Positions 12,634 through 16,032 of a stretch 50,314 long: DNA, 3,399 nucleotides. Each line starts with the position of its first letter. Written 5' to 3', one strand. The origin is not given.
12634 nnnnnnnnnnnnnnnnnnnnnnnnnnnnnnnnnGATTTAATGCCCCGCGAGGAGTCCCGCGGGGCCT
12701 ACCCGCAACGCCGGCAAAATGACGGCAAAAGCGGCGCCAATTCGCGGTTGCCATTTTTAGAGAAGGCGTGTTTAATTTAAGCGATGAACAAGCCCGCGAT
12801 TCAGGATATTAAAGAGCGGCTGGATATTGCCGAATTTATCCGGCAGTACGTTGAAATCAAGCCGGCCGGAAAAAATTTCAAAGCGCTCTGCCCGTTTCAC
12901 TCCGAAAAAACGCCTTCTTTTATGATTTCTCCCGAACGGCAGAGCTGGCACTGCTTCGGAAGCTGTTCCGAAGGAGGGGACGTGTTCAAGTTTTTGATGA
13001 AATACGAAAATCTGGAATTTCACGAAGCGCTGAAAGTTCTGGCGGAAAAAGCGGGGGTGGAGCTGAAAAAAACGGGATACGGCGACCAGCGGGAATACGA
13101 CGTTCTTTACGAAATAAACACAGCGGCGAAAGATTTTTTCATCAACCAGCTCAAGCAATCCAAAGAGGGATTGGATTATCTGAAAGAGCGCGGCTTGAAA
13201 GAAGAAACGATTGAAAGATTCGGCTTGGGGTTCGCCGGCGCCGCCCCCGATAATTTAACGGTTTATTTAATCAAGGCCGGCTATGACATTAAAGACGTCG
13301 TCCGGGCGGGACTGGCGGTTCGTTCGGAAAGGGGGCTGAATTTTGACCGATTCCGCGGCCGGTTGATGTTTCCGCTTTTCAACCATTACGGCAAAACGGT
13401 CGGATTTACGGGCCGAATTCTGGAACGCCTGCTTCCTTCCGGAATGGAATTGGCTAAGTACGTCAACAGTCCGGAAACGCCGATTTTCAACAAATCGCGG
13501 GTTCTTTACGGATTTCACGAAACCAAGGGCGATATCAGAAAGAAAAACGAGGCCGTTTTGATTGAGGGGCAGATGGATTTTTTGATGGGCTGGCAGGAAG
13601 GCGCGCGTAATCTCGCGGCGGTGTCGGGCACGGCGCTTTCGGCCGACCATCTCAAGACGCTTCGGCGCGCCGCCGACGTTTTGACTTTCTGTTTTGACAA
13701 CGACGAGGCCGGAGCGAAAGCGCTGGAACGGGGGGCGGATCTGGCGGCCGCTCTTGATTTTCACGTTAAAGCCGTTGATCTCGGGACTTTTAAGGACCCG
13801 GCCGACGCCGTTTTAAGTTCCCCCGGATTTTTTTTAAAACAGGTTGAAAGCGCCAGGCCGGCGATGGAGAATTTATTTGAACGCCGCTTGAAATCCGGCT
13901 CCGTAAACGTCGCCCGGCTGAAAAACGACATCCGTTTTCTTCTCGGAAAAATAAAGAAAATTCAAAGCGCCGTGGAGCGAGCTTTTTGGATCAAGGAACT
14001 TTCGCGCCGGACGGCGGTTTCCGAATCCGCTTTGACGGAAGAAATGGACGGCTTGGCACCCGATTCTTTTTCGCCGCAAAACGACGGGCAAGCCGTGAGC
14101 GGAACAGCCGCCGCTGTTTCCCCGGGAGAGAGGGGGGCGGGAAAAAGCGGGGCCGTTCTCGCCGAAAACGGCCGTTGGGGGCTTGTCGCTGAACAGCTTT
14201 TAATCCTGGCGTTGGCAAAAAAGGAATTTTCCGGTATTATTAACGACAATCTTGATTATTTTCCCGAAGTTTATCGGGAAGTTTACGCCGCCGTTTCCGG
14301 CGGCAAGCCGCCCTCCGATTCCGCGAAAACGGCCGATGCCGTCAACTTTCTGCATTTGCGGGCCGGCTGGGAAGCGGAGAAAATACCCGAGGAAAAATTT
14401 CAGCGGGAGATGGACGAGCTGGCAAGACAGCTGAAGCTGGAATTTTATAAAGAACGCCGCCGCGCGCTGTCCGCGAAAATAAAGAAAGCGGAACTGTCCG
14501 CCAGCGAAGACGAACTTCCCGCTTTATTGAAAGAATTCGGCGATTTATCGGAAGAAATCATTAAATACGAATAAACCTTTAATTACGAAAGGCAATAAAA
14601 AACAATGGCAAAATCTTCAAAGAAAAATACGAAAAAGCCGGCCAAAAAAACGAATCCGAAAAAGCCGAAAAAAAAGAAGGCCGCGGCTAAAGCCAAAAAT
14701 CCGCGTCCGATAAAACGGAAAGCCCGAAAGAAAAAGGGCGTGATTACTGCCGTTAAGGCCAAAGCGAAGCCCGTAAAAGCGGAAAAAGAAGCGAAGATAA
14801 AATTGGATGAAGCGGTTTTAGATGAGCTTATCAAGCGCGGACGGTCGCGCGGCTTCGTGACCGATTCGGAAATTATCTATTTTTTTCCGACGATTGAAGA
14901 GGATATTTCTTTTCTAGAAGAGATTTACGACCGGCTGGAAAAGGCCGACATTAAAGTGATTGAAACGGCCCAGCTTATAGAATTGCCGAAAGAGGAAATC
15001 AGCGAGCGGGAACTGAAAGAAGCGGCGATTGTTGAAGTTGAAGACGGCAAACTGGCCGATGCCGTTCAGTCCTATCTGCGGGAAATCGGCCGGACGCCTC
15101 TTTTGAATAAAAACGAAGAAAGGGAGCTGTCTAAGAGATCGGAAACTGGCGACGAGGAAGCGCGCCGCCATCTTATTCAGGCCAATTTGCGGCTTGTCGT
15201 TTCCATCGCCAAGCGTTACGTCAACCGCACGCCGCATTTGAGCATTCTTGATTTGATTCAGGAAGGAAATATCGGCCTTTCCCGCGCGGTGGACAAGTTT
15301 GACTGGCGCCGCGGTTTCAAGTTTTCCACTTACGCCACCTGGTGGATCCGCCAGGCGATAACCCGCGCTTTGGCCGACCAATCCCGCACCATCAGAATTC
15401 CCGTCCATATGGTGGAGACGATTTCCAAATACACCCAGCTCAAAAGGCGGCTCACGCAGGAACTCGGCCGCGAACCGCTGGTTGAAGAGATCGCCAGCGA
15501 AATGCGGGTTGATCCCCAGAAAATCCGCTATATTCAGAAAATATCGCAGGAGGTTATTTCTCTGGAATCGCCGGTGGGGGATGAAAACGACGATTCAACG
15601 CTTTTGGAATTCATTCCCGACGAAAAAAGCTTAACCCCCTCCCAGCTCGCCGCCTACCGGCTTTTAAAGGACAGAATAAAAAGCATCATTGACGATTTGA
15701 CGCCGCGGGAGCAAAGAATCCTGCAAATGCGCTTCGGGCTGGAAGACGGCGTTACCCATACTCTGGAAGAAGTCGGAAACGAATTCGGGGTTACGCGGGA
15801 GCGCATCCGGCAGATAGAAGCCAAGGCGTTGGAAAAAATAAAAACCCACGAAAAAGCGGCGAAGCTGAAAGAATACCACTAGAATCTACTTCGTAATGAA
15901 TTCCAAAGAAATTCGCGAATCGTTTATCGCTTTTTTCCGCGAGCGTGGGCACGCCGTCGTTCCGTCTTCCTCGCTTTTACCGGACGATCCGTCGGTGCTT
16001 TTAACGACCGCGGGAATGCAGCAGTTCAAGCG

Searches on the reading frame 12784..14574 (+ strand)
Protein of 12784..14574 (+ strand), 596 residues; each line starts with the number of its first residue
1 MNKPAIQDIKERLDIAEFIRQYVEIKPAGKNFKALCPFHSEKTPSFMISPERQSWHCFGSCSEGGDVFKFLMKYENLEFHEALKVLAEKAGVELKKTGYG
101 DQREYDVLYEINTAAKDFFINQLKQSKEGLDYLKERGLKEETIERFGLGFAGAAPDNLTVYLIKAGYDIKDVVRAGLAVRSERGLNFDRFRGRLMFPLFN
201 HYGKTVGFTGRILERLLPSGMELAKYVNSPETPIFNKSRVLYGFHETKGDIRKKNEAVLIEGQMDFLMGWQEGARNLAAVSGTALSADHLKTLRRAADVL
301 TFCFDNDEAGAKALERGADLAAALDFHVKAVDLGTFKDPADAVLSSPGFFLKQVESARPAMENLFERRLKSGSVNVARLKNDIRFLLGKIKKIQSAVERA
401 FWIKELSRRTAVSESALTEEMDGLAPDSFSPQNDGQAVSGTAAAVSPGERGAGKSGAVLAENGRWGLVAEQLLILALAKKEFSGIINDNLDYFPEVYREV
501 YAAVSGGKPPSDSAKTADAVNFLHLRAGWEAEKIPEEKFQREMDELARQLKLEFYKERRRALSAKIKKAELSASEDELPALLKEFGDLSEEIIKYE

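Call 9: search_protein_families(library=pfam, proteins=[window:12784-14574:+], max_evalue=0.001)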
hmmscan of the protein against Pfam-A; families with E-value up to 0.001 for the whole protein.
window:12784-14574:+ (596 aa): 5 families
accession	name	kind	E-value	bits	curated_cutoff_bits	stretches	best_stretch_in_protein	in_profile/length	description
PF08275.17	DNAG_N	-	1e-36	126.3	26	1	118-247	1-127/128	DNA primase catalytic core, N-terminal domain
PF01807.25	Zn_ribbon_DnaG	-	1.3e-33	115.1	24.9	1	3-96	3-95/98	CHC2 zinc finger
PF13155.12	Toprim_2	-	7.1e-14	52.4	22.1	1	258-342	1-87/88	Toprim-like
PF13662.12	Toprim_4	-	2.7e-09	37.6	25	1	256-328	2-81/85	Toprim domain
PF01751.28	Toprim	-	0.00016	22.2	23.1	1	258-323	3-86/96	Toprim domain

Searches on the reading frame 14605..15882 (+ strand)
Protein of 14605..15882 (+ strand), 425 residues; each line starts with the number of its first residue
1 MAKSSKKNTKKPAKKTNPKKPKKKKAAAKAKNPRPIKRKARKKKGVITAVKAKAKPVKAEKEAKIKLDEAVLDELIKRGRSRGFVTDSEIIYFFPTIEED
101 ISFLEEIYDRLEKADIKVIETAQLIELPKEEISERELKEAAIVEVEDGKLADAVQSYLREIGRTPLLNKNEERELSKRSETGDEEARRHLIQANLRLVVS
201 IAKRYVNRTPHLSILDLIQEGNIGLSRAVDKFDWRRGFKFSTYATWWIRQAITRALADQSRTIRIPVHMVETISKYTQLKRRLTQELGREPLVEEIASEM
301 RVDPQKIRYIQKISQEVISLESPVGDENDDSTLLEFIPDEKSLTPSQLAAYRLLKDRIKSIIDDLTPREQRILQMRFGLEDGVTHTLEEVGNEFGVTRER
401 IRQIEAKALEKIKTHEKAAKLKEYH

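Call 9: search_protein_families(library=pfam, proteins=[window:14605-15882:+], max_evalue=0.001)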
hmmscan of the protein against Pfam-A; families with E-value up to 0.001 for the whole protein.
window:14605-15882:+ (425 aa): 5 families
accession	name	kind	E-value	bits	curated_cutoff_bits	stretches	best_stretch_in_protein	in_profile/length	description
PF04542.20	Sigma70_r2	-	5.3e-22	77.8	24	1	190-262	1-71/71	Sigma-70 region 2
PF04539.22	Sigma70_r3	-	6.3e-20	71.5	25.3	1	271-347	1-76/78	Sigma-70 region 3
PF04545.22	Sigma70_r4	-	4.4e-17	61.8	24.1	1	362-413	2-49/50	Sigma-70, region 4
PF00140.25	Sigma70_r1_2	-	4.1e-13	49.5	22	1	152-185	1-34/34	Sigma-70 factor, region 1.2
PF03979.19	Sigma70_r1_1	-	2.3e-09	37.5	22.5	1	69-136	4-72/81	Sigma-70 factor, region 1.1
